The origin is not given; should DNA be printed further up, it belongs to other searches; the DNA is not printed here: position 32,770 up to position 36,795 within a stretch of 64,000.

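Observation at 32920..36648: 1,242-aa protein: Rab-like GTPase fold with all nucleotide-binding motifs erased, fused to ~1,050 aa of TPR/alpha-solenoid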

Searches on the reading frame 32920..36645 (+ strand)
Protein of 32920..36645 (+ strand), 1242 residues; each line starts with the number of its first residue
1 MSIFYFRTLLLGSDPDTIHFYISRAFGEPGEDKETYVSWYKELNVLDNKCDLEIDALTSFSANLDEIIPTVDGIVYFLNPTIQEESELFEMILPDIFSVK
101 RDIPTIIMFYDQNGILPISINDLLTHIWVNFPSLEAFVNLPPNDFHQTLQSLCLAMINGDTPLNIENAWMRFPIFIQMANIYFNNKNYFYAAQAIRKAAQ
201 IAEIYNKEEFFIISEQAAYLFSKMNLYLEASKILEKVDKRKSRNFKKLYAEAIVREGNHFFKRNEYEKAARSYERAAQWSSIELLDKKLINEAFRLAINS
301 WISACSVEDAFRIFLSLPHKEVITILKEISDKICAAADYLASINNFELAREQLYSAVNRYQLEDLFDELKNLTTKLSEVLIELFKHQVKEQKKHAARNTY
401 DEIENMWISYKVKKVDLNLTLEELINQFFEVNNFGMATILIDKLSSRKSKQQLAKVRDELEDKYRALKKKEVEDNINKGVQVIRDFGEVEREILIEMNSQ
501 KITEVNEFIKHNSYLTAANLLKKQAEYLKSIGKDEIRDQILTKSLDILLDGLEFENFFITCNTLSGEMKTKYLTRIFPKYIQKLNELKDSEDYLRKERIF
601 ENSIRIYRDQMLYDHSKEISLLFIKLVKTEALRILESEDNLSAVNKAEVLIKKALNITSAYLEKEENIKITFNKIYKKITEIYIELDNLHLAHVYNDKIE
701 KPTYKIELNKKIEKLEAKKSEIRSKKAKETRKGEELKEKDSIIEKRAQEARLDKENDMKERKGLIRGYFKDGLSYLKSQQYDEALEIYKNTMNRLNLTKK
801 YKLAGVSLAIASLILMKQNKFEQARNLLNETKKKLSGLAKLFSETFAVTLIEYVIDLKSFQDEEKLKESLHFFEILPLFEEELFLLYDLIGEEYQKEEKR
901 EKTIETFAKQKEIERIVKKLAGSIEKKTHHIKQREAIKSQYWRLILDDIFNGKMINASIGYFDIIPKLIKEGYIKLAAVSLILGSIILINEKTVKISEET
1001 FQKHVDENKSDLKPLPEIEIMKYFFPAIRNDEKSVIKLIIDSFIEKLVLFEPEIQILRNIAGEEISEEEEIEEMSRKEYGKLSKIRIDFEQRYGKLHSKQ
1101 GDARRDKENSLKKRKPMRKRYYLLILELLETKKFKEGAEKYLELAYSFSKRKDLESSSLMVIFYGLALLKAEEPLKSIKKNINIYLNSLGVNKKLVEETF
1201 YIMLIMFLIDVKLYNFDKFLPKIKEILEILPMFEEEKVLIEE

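Call 3: search_protein_families(library=pfam, proteins=[window:32920-36645:+], max_evalue=1)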
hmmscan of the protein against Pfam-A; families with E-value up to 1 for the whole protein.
window:32920-36645:+ (1242 aa): 8 families
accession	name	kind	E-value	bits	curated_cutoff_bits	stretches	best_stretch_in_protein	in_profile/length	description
PF07719.23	TPR_2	-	9.9e-08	32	27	2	250-278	1-29/34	Tetratricopeptide repeat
PF00515.34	TPR_1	-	6.3e-05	23.1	27.8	2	251-276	2-27/34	Tetratricopeptide repeat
PF13176.12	TPR_7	-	0.00022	21.5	27.9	0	773-792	7-26/36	Tetratricopeptide repeat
PF13414.12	TPR_11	-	0.00052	20.1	26.8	1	257-278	1-22/42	TPR repeat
PF13424.12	TPR_12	-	0.0079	16.8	30.1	1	772-830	10-70/77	Tetratricopeptide repeat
PF04010.18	DUF357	-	0.01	16.3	29.4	1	1132-1171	28-66/73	Protein of unknown function (DUF357)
PF13432.12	TPR_16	-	0.21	12.5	32.7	0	255-277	2-24/65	Tetratricopeptide repeat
PF14559.12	TPR_19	-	0.27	12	25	0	776-831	2-51/68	Tetratricopeptide repeat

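Call 5: find_homologous_proteins(query=window:32920-36645:+, max_evalue=0.001)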
Query window:32920-36645:+ (1242 aa): 257 proteins with E <= 0.001 among 8000 candidates; the best 120 are listed.
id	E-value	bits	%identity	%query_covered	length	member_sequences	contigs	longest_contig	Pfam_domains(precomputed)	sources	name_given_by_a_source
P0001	0.0e+0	2658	100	100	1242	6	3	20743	PF07719.24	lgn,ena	-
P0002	0.0e+0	2094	79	100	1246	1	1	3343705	-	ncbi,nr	ncbi:MAG: hypothetical protein JSV62_00105 [Promethearchaeota archaeon]|nr:MAG: hypothetical protein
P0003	0.0e+0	2055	78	100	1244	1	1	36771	PF07719.24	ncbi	-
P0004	0.0e+0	2051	77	99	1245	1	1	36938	-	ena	-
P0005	0.0e+0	2031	76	100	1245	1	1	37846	PF07719.24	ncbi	-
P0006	0.0e+0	2024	76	100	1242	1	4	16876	-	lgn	-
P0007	0.0e+0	1994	75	100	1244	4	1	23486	-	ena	-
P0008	0.0e+0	1975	74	100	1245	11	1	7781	-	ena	-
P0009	0.0e+0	1975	74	100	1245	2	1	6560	-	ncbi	-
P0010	0.0e+0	1971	74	99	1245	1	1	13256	-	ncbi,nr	ncbi:MAG: hypothetical protein HWN81_11515 [Candidatus Lokiarchaeota archaeon]|nr:hypothetical prote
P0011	0.0e+0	1964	74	100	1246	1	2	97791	-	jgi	jgi:hypothetical protein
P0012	0.0e+0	1920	72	100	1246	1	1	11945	PF07719.24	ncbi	-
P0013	0.0e+0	1867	83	74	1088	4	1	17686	-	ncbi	ncbi:MAG: tetratricopeptide repeat protein [Promethearchaeota archaeon]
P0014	0.0e+0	1814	78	75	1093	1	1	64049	PF07719.24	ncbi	ncbi:MAG: hypothetical protein ACFE9N_01220 [Promethearchaeota archaeon]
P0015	0.0e+0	1808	73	92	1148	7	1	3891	PF07719.24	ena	-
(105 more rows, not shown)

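Call 35: search_protein_families(library=ncbifam, proteins=[window:32920-36645:+], max_evalue=0.1)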
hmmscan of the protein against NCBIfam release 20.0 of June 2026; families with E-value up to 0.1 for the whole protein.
window:32920-36645:+ (1242 aa): 0 families

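Call 46: predict_structure(alignment_id=A2)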
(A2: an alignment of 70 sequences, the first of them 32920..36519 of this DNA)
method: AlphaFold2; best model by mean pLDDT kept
length: 1200 residues; sequences in the alignment: 70
mean_pLDDT: 82.0   pTM: 0.41
mean pLDDT of the five models: 82.0, 80.2, 79.2, 79.0, 78.6
residues with pLDDT >= 90: 200; 70-90: 879; 50-70: 86; < 50: 35
segments of 3 or more residues with pLDDT < 50: 720-730, 896-905, 1063-1074
pLDDT, mean of each block of 10 residues (from residue 1): 82 84 86 84 81 82 75 88 82 78 84 77 78 82 87 82 76 83 85 84 82 88 87 85 90 92 92 92 86 92 91 86 89 92 91 93 90 94 94 91 90 89 92 87 86 88 83 79 80 84 86 88 89 86 91 89 88 91 83 84 89 87 86 81 83 81 62 83 80 82 80 61 39 59 76 81 84 87 89 84 87 86 83 71 80 79 76 87 85 49 50 82 78 77 82 86 87 86 88 85 85 85 85 83 86 81 42 53 77 69 60 71 87 92 88 80 90 84 78 59
secondary structure, 60 per line:
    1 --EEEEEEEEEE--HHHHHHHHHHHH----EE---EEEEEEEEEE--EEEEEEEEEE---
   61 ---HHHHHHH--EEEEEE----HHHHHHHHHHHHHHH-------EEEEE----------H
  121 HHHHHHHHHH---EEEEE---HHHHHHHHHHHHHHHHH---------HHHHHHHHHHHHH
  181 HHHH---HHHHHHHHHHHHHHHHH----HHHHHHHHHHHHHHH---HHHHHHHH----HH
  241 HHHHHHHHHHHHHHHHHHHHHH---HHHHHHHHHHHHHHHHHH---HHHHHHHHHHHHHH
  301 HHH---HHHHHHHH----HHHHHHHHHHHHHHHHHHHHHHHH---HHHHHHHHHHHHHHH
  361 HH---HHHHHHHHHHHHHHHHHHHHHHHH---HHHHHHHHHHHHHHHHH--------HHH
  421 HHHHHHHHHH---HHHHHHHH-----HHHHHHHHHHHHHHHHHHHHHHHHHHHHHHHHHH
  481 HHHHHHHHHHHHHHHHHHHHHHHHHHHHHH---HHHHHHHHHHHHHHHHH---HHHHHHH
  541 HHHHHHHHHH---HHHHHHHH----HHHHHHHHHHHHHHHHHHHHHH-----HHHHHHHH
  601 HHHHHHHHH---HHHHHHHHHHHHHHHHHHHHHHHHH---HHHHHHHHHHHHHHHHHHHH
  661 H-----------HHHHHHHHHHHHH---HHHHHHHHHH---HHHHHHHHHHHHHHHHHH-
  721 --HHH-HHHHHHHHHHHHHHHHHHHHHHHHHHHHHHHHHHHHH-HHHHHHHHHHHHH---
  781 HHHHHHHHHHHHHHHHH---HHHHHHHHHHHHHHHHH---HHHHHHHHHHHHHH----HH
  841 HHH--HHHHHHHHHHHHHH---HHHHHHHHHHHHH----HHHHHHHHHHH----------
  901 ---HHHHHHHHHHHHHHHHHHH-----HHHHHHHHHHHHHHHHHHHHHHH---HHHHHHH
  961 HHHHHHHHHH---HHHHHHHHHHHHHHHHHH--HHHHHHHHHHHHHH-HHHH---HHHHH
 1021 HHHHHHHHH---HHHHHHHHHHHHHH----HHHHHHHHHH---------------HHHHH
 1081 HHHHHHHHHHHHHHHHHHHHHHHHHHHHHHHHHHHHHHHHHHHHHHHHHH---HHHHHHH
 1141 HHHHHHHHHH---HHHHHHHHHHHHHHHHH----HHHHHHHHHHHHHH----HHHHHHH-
elements in order (helices of 4 or more, strands of 3 or more residues): E3-12 H15-26 E36-45 E48-57 H64-70 E73-78 H83-97 E105-109 H120-130 E134-138 H142-158 H168-184 H188-204 H209-223 H227-234 H239-262 H266-283 H287-303 H307-314 H319-342 H346-362 H366-389 H393-409 H418-430 H434-441 H447-510 H514-530 H534-550 H554-561 H566-587 H593-609 H613-637 H641-661 H673-685 H689-698 H702-719 H727-763 H765-777 H781-797 H801-817 H821-834 H839-843 H846-859 H863-875 H880-890 H904-922 H928-950 H954-970 H974-991 H994-1007 H1009-1012 H1016-1029 H1033-1046 H1051-1060 H1076-1130 H1134-1150 H1154-1170 H1175-1188 H1193-1199

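Call 48: fold_search(model_id=the predicted structure, library=pdb)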
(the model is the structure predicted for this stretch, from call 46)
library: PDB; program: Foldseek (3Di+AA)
matches with E <= 10: 1656; with E <= 0.001: 79
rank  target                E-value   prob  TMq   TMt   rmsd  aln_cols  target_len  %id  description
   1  9rtt_Q                6.1e-07  1.00  0.08  0.11  47.2      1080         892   12  Activated Elongation Complex with IWS1 and ELOF1 (released 2025-09-03)
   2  7qdz_B                1.1e-06  1.00  0.09  0.09  38.5      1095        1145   11  80S-bound human SKI complex in the closed state (released 2022-02-09)
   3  9g8r_B                1.8e-06  1.00  0.08  0.09  38.4      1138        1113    9  human SKI7-SKI238 complex in the open state (released 2024-10-16)
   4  7xn7_q                2.7e-06  1.00  0.08  0.10  48.2      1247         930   12  RNA polymerase II elongation complex containing Spt4/5, Elf1, Spt6, Spn1 and Paf1C (released 2022-09-07)
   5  9hvq_Q                3.9e-06  1.00  0.08  0.10  46.7      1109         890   11  Structure of the transcribing Pol II-DSIF-PAF-SPT6-RECQL5 complex (released 2025-07-16)
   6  4buj_F                4.0e-06  1.00  0.09  0.08  43.3      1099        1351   10  Crystal structure of the S. cerevisiae Ski2-3-8 complex (released 2013-08-28)
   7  4buj_B                9.8e-06  1.00  0.10  0.09  46.3      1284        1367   13  Crystal structure of the S. cerevisiae Ski2-3-8 complex (released 2013-08-28)
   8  8bbg_A                1.2e-05  1.00  0.09  0.09  36.9       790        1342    9  Structure of the IFT-A complex; anterograde IFT-A train model (released 2022-12-21)
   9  7rdr_A                1.3e-05  1.00  0.06  0.13  39.3       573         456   10  Circular tandem repeat protein with novel repeat topology and enhanced subunit contact surfaces (released 2021-09-01)
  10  5nnp_A                2.2e-05  1.00  0.09  0.14  44.7       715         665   13  Structure of Naa15/Naa10 bound to HypK-THB (released 2017-06-14)
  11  8qca_B                3.6e-05  1.00  0.09  0.14  41.5       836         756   11  CryoEM structure of a S. Cerevisiae Ski2387 complex in the closed state bound to RNA (released 2023-11-15)
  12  8bbe_D                6.0e-05  1.00  0.09  0.14  42.9       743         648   13  Structure of the IFT-A complex; IFT-A2 module (released 2022-12-21)
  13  7t7t_A                6.5e-05  1.00  0.08  0.16  41.5       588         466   10  Structure of TSK/BRU1 bound to histone H3.1 (released 2022-03-30)
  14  5nnr_D                7.8e-05  1.00  0.10  0.15  42.9       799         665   12  Structure of Naa15/Naa10 bound to HypK-THB (released 2017-06-14)
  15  5nnr_A                7.8e-05  1.00  0.09  0.13  44.4       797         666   12  Structure of Naa15/Naa10 bound to HypK-THB (released 2017-06-14)
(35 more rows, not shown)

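Call 71: search_solved_structures(query=A2, max_evalue=1)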
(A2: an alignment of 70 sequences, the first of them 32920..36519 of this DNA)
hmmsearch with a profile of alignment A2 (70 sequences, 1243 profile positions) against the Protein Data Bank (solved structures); distinct sequences matched with E-value up to 1: 2.
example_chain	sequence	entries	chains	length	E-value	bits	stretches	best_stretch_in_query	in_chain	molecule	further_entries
8rd8_To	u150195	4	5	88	0.014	16.3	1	743-796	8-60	Small ribosomal subunit protein bS20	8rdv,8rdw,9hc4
6v39_t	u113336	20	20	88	0.089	13.6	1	743-794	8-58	30S ribosomal protein S20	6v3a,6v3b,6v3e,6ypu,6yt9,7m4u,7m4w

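Call 72: search_protein_families(library=padloc, proteins=[window:32920-36645:+], max_evalue=0.01)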
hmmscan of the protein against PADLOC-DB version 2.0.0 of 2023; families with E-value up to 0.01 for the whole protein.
window:32920-36645:+ (1242 aa): 0 families
